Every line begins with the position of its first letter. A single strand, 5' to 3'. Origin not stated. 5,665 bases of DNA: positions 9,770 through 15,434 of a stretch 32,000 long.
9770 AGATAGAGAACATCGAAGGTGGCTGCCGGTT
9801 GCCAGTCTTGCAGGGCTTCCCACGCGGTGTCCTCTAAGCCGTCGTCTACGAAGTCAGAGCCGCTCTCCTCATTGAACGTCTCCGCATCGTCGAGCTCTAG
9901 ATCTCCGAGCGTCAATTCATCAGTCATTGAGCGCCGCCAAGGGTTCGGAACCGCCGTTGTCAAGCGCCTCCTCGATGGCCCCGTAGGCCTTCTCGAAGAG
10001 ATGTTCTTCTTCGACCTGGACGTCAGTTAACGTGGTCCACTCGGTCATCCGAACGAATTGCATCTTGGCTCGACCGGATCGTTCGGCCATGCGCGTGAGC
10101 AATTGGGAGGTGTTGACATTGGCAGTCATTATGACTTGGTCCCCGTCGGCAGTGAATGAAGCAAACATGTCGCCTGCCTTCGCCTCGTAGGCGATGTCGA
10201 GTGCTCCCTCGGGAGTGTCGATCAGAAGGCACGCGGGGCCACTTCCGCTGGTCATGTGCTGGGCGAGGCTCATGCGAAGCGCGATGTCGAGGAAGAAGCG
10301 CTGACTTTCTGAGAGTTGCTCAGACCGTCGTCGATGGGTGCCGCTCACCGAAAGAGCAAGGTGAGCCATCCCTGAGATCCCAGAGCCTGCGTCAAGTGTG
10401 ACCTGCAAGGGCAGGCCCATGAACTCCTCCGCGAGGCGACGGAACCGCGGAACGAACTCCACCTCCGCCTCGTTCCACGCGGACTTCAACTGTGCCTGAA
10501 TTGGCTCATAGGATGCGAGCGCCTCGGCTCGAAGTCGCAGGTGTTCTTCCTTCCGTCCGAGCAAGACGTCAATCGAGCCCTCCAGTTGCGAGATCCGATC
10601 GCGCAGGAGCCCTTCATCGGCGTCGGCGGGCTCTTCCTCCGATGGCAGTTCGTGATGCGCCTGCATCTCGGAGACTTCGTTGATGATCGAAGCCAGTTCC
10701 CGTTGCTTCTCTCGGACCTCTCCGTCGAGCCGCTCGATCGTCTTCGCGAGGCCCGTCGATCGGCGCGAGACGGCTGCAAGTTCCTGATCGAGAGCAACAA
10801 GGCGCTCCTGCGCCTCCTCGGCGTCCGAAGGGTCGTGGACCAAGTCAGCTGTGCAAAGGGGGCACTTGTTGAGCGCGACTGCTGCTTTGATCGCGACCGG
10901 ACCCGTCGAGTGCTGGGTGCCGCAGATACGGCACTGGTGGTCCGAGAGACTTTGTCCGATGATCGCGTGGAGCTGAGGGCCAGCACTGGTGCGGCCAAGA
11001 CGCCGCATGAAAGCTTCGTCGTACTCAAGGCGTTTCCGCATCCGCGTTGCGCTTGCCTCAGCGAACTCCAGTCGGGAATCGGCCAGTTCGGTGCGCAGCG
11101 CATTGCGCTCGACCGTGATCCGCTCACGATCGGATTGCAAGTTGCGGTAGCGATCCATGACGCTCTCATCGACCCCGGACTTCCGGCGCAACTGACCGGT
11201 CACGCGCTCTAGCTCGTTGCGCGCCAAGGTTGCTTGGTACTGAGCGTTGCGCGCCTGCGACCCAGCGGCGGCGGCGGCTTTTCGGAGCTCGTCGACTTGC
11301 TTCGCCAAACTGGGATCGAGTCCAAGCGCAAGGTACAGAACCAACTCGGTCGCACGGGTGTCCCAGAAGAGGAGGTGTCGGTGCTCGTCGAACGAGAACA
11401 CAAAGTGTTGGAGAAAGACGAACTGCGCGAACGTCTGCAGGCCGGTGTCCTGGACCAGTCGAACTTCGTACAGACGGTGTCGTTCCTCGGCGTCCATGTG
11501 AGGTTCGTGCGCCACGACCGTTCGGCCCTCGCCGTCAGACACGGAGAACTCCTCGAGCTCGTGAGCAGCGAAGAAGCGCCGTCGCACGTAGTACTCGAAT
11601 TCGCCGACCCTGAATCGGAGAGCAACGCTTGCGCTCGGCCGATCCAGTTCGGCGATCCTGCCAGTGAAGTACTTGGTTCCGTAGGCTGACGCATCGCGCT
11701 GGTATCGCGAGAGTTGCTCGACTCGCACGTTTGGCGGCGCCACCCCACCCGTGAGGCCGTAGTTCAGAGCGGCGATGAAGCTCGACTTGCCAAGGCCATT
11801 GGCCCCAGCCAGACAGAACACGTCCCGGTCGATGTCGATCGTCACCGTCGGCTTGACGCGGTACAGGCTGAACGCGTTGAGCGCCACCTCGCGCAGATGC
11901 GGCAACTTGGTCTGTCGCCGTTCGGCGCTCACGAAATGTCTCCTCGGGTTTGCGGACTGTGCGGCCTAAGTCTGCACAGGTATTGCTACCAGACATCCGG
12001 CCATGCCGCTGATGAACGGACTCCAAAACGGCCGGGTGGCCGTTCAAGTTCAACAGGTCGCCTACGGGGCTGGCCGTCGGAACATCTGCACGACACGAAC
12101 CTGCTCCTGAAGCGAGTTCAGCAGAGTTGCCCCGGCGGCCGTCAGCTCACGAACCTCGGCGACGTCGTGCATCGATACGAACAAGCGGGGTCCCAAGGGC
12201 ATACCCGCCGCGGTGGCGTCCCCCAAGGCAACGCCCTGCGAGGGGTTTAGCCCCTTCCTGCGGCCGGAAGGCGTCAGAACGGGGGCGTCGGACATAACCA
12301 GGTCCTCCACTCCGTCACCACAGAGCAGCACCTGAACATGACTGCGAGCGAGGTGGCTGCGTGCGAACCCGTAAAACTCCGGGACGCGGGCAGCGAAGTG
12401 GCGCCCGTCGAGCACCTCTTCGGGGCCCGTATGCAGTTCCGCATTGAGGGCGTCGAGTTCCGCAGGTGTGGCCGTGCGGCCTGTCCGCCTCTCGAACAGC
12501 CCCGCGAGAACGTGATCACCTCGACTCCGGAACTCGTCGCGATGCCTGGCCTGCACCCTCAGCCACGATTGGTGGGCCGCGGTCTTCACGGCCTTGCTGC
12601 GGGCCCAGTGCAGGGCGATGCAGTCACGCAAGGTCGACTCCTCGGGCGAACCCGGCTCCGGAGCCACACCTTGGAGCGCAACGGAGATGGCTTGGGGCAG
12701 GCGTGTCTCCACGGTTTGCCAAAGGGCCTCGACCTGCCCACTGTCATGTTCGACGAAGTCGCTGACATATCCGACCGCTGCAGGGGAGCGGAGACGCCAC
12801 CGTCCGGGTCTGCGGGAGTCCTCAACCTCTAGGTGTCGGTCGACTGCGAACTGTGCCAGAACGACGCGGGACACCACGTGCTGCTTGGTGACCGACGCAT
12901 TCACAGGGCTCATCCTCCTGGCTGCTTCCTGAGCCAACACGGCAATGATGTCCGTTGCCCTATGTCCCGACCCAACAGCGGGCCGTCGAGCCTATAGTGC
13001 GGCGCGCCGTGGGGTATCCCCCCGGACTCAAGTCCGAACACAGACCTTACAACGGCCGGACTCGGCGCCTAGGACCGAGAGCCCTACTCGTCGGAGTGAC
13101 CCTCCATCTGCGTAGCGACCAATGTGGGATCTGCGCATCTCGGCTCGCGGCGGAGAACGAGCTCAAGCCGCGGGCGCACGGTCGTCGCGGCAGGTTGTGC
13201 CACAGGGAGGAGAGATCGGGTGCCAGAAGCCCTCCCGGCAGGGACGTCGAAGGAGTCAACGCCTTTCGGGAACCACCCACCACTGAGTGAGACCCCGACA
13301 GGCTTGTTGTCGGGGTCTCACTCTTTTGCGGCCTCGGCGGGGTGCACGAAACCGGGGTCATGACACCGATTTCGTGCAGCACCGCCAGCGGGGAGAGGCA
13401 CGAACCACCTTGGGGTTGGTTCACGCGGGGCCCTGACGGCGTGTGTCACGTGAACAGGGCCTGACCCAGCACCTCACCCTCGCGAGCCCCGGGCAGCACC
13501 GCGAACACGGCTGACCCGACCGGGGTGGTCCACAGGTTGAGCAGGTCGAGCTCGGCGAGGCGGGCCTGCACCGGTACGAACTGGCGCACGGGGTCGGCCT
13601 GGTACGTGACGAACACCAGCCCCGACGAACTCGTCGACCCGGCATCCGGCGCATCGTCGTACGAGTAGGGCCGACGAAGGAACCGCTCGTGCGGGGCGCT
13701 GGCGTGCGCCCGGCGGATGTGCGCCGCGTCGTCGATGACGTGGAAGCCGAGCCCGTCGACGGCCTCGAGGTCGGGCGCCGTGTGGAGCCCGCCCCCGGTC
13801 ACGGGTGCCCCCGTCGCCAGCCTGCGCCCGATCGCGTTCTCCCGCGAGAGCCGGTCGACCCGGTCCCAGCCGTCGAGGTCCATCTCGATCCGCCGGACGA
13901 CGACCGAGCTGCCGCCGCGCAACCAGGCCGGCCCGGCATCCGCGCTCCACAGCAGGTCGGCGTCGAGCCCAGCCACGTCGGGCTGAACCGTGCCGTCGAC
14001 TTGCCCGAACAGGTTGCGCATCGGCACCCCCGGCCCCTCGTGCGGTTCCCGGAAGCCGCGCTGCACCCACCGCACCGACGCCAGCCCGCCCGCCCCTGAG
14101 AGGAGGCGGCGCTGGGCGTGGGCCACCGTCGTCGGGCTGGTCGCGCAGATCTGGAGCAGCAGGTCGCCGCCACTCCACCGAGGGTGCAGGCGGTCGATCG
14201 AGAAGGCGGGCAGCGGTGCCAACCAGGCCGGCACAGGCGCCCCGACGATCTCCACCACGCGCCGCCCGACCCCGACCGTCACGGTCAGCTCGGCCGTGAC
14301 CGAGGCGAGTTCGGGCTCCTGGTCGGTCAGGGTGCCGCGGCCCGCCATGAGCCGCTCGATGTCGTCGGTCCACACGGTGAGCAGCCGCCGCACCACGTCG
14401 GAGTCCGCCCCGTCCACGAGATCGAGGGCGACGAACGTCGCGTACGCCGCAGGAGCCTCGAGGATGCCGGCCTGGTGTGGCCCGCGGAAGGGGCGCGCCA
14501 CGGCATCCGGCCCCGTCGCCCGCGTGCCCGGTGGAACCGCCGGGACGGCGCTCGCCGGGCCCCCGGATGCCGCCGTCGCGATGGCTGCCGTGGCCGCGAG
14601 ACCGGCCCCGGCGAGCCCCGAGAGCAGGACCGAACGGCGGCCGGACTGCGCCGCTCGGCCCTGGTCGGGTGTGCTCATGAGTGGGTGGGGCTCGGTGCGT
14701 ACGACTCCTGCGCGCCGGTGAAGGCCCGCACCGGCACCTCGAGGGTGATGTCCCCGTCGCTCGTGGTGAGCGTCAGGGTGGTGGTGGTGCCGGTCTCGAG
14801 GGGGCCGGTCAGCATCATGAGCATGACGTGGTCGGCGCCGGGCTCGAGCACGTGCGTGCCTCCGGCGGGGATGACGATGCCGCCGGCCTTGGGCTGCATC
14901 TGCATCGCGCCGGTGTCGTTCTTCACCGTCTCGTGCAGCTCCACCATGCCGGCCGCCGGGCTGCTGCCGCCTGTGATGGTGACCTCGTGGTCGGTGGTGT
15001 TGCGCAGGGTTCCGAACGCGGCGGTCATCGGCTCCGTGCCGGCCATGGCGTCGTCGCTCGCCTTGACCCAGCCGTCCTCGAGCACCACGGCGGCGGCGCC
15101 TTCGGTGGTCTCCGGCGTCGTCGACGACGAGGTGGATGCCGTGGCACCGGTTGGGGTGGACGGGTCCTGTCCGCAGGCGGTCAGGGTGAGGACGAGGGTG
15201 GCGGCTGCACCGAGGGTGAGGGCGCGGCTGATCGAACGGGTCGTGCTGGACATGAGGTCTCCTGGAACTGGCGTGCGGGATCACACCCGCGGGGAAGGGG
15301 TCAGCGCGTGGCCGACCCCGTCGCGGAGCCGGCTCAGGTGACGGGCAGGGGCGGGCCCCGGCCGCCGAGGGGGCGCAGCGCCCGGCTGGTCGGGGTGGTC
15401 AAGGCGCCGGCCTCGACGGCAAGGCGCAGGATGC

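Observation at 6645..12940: Candidate defence system: methyltransferase converging on an SMC/Rad50-like ABC ATPase - acidic middle protein - PD-(D/E)xK nuclease operon, plus a DUF4238-like gene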

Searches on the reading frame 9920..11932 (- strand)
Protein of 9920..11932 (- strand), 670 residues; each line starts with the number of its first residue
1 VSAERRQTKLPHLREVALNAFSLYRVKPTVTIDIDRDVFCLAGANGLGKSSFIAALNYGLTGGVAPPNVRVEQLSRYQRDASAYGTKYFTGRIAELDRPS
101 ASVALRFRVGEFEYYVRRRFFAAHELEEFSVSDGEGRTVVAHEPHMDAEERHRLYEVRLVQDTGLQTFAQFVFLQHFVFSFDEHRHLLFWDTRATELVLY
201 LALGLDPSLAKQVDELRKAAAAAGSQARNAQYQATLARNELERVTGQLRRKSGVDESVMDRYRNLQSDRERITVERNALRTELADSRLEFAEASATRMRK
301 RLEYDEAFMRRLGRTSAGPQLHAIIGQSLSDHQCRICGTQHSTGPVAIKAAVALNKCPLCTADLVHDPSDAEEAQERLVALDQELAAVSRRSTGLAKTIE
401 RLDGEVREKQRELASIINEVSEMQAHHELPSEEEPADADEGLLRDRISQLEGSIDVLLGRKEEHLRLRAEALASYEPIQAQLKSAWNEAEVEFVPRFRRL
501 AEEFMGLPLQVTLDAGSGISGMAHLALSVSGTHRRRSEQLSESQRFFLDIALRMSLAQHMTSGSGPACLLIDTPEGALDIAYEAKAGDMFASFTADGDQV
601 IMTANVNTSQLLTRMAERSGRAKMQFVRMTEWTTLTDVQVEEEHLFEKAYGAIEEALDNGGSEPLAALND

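Call 3: search_protein_families(library=pfam, proteins=[window:9920-11932:-], max_evalue=1)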
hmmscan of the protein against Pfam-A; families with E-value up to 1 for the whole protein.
window:9920-11932:- (670 aa): 11 families
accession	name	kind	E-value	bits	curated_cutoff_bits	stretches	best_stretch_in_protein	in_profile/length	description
PF02463.25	SMC_N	-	1.3e-07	31.7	40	1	13-605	2-197/220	RecF/RecN/SMC N terminal domain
PF13476.12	AAA_23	-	2.6e-06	28.7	27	1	30-73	13-55/201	AAA domain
PF13175.12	AAA_15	-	0.0095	16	32.1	1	29-58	16-45/374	AAA ATPase domain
PF13555.12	AAA_29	-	0.015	15.5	27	1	31-62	16-48/61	P-loop containing region of AAA domain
PF05932.18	CesT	-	0.029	14.9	22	1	176-237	22-82/119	Tir chaperone protein (CesT) family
PF13304.12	AAA_21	-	0.047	14.2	27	1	39-59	2-22/304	AAA domain, putative AbiEii toxin, Type IV TA system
PF03193.22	RsgA_GTPase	-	0.056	13.7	30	0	33-58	103-128/174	RsgA GTPase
PF06103.16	DUF948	-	0.13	12.9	37.2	0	372-424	29-81/89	Bacterial protein of unknown function (DUF948)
PF04310.18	MukB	-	0.14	12.3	23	1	31-57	21-47/226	MukB N-terminal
PF11559.13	ADIP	-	0.44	11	34.3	0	246-296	45-95/151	Afadin- and alpha -actinin-Binding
PF15039.11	DUF4530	-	0.65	10.6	28.1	1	363-437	36-110/113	Domain of unknown function (DUF4530)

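Call 4: search_protein_families(library=padloc, proteins=[window:9920-11932:-], max_evalue=1)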
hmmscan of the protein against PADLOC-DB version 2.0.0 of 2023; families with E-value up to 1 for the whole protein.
window:9920-11932:- (670 aa): 34 families (the best 25 are shown)
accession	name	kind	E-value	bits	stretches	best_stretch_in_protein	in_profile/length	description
PDLC03859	LmuB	-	4.2e-21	73.8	2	211-605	221-584/611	-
PDLC03863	LmuB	-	3.1e-16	57.2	2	226-606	201-580/610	-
PDLC04135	mad3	-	3.7e-11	41.2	2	303-603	165-320/374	mads_3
PDLC03868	LmuB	-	5.3e-10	36.3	2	13-110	6-91/1035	-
PDLC03865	LmuB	-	1.7e-08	31.1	1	15-64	5-59/1007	-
PDLC02747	PbeC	-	7.8e-08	29.6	2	209-484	216-488/632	PbeC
PDLC03861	LmuB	-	1.3e-07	28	1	12-66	209-261/1213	-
PDLC03864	LmuB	-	7.9e-07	26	1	200-485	235-506/657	-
PDLC03862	LmuB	-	1.6e-05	21.5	1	230-469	209-451/643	-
PDLC02740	PbeC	-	9.5e-05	19.4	2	13-66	3-58/648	PbeC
PDLC03860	LmuB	-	0.00018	18.2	1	256-460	232-412/565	-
PDLC02741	PbeC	-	0.00022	17.8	1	209-426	210-414/644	PbeC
PDLC00519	JetC1|JetC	-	0.00023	17.5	2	30-63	18-50/1097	DUF3584 domain; MukB-like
PDLC02979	AriA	-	0.00067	17.5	1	30-57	17-44/373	-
PDLC00249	LmuB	-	0.00094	16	1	224-454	188-407/565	AAA ATPase domain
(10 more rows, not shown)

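Call 5: search_protein_families(library=ncbifam, proteins=[window:9920-11932:-], max_evalue=1)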
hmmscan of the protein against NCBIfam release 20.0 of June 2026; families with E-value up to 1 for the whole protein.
window:9920-11932:- (670 aa): 22 families
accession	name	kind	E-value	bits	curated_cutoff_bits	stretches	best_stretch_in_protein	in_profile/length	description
NF045487.1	ASRP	equivalog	1.4e-07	30.5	300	3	209-484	168-429/593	archaea-specific SMC-related protein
TIGR02169.1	SMC_prok_A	equivalog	1.1e-06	26.6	729.4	2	371-480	311-421/1165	chromosome segregation protein SMC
NF010068.0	PRK13548.1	equivalog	3.7e-05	23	261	1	530-602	128-198/261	heme ABC transporter ATP-binding protein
NF041034.1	Rad50_Sulf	equivalog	0.00024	19.1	1000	1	215-425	287-496/872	DNA double-strand break repair ATPase Rad50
NF002981.0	PRK03695.1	equivalog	0.00092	18.6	281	1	567-604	157-194/253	vitamin B12 ABC transporter ATP-binding protein BtuD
NF052320.1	Cbp1_fam_LP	subfamily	0.0056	16.2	90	1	372-426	98-152/286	Cbp1 family collagen-binding glycoprotein adhesin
TIGR01166.1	cbiO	subfamily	0.0087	15.5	211.8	0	526-604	114-184/190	cobalt ABC transporter, ATP-binding protein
TIGR02673.1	FtsE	equivalog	0.012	15.2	264.85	1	553-618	145-206/214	cell division ATP-binding protein FtsE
NF041760.1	PtuA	equivalog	0.012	14.5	500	1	4-59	43-95/524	retron Ec78 anti-phage system effector ATPase PtuA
NF002572.0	PRK02224.1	equivalog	0.013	13.8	1087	1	370-452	469-641/888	DNA double-strand break repair ATPase Rad50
NF010067.0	PRK13547.1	equivalog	0.015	14.6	374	0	37-72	28-63/272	heme ABC transporter ATP-binding protein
TIGR00611.2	recf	equivalog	0.018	14.3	172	1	25-62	10-47/339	DNA replication/repair protein RecF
TIGR01388.1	rnd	equivalog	0.021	14.1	298.95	1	379-499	234-350/363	ribonuclease D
NF003034.1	PRK03918.1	equivalog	0.032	12.2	700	1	355-463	436-550/878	DNA double-strand break repair ATPase Rad50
NF043073.1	MMSYN1_0195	equivalog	0.05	11.7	1250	1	373-479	364-469/1021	spermidine/putrescine ABC transporter permease/substrate-binding protein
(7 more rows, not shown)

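Call 37: search_solved_structures(query=A4, max_evalue=0.01)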
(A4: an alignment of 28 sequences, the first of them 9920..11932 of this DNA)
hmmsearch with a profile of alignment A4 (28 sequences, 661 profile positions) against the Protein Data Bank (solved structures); distinct sequences matched with E-value up to 0.01: 21.
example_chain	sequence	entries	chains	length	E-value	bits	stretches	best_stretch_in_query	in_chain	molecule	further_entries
6zz6_B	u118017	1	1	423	2.4e-07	32.9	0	11-61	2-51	Structural maintenance of chromosomes protein 3,Structural maintenance of chromosomes prot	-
5xns_A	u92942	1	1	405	1.6e-05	26.9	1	10-68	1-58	Chromosome partition protein Smc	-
1xew_X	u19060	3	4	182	4.1e-05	25.5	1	10-69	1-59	SMC protein | Chromosome segregation protein smc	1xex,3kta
3aux_A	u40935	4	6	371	0.00012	24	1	15-63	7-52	DNA double-strand break repair rad50 ATPase | DNA double-strand break repair Rad50 ATPase,DNA double-strand break repair Rad50 ATPase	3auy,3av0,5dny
4i99_A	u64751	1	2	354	0.00017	23.5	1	10-68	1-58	Chromosome partition protein Smc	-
6yvd_C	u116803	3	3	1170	0.00024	23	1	208-588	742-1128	Structural maintenance of chromosomes protein 2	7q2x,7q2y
6yvu_A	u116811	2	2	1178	0.00024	23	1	208-588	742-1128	Structural maintenance of chromosomes protein 2,Structural maintenance of chromosomes prot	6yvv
7qen_A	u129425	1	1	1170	0.00026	22.8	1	208-589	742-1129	Structural maintenance of chromosomes protein 2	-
5f3w_B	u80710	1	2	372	0.00038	22.3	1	15-63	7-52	DNA double-strand break repair Rad50 ATPase,DNA double-strand break repair Rad50 ATPase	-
5xei_A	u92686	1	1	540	0.00053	21.9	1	10-67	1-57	Chromosome partition protein Smc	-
9f5w_A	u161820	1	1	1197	0.0009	21.1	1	208-600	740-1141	Structural maintenance of chromosomes protein 2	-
9hqu_A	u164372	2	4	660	0.001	20.9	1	267-490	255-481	DUF3732 domain-containing protein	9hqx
6pfp_A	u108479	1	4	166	0.0012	20.7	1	370-481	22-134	Myosin-7 fused to GP7 and EB1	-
6r84_A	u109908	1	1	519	0.0033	19.2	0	32-61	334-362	ABC transporter ATP-binding protein ARB1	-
5dac_A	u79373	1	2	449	0.0049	18.6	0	13-68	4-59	Putative uncharacterized protein,Putative uncharacterized protein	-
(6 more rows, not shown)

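Call 67: search_protein_families(library=padloc, alignment_id=A4, max_evalue=0.001)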
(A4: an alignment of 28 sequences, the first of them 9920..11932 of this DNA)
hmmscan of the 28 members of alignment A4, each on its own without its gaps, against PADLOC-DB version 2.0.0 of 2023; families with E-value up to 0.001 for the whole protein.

A. member 1, window:9920-11932:- (670 aa): 15 families
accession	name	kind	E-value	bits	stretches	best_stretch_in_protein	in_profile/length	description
PDLC03859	LmuB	-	4.2e-21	73.8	2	211-605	221-584/611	-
PDLC03863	LmuB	-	3.1e-16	57.2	1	226-606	201-580/610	-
PDLC04135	mad3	-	3.7e-11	41.2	2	303-603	165-320/374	mads_3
PDLC03868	LmuB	-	5.3e-10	36.3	1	13-110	6-91/1035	-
PDLC03865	LmuB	-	1.7e-08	31.1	1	15-64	5-59/1007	-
PDLC02747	PbeC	-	7.8e-08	29.6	0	209-484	216-488/632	PbeC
PDLC03861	LmuB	-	1.3e-07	28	1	12-66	209-261/1213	-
PDLC03864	LmuB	-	7.9e-07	26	1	200-485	235-506/657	-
PDLC03862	LmuB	-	1.6e-05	21.5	1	230-469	209-451/643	-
PDLC02740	PbeC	-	9.5e-05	19.4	0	13-66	3-58/648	PbeC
PDLC03860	LmuB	-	0.00018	18.2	0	256-460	232-412/565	-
PDLC02741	PbeC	-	0.00022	17.8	0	209-426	210-414/644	PbeC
PDLC00519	JetC1|JetC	-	0.00023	17.5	0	30-63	18-50/1097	DUF3584 domain; MukB-like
PDLC02979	AriA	-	0.00067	17.5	0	30-57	17-44/373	-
PDLC00249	LmuB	-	0.00094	16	0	224-454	188-407/565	AAA ATPase domain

B. families by the number of members that match (of 28 scanned): 93 families (the first 25 are shown)
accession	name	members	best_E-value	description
PDLC03859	LmuB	28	4.9e-26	-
PDLC04135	mad3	28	1e-16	mads_3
PDLC03868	LmuB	27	5.6e-15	-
PDLC03865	LmuB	26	2.4e-12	-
PDLC03863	LmuB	25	3.1e-16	-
PDLC02747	PbeC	23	1.6e-10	PbeC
PDLC02756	PbeC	19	6.6e-13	PbeC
PDLC02668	DndD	18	5.1e-12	DndD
PDLC04164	AriA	18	1.4e-08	-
PDLC03864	LmuB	17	2.1e-11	-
PDLC02740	PbeC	16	8.1e-11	PbeC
PDLC00271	PtuA1|PtuA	16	4.1e-06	AAA ATPase domain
PDLC03862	LmuB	13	1.4e-08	-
PDLC03861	LmuB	12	1.1e-07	-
PDLC00298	PtuA1|PtuA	12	9.2e-07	AAA ATPase domain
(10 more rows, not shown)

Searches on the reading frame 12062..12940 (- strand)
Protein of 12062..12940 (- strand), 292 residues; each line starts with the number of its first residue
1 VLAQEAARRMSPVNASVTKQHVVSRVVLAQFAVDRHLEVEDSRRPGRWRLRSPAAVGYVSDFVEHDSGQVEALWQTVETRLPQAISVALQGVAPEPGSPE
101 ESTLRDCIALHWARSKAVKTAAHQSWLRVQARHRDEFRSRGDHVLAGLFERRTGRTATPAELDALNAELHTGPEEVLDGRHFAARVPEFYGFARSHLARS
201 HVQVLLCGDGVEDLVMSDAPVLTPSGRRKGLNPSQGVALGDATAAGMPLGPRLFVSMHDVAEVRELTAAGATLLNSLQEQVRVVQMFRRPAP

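Call 3: search_protein_families(library=pfam, proteins=[window:12062-12940:-], max_evalue=1)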
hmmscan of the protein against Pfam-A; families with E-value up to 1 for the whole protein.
window:12062-12940:- (292 aa): 1 family
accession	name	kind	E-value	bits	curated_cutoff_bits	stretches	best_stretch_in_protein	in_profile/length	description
PF14022.11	DUF4238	-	6.3e-09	36.1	27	1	19-259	1-239/281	Protein of unknown function (DUF4238)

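Call 4: search_protein_families(library=padloc, proteins=[window:12062-12940:-], max_evalue=1)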
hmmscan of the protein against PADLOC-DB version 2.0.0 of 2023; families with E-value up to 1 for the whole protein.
window:12062-12940:- (292 aa): 0 families

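Call 5: search_protein_families(library=ncbifam, proteins=[window:12062-12940:-], max_evalue=1)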
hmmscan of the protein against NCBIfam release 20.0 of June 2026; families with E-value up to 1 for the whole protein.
window:12062-12940:- (292 aa): 0 families

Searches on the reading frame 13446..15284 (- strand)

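Call 12: search_protein_families(library=pfam, proteins=[window:13446-15284:-], max_evalue=0.01)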
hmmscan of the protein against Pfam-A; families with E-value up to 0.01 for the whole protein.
window:13446-15284:- (612 aa): 2 families
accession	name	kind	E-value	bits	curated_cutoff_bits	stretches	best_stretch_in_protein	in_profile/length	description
PF20628.3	Dyp_perox_C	-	5.5e-31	108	20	1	423-600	3-165/166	Dyp-type peroxidase, C-terminal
PF04261.18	Dyp_perox_N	-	5.6e-25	88.5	20.4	1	271-412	1-146/146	Dyp-type peroxidase, N-terminal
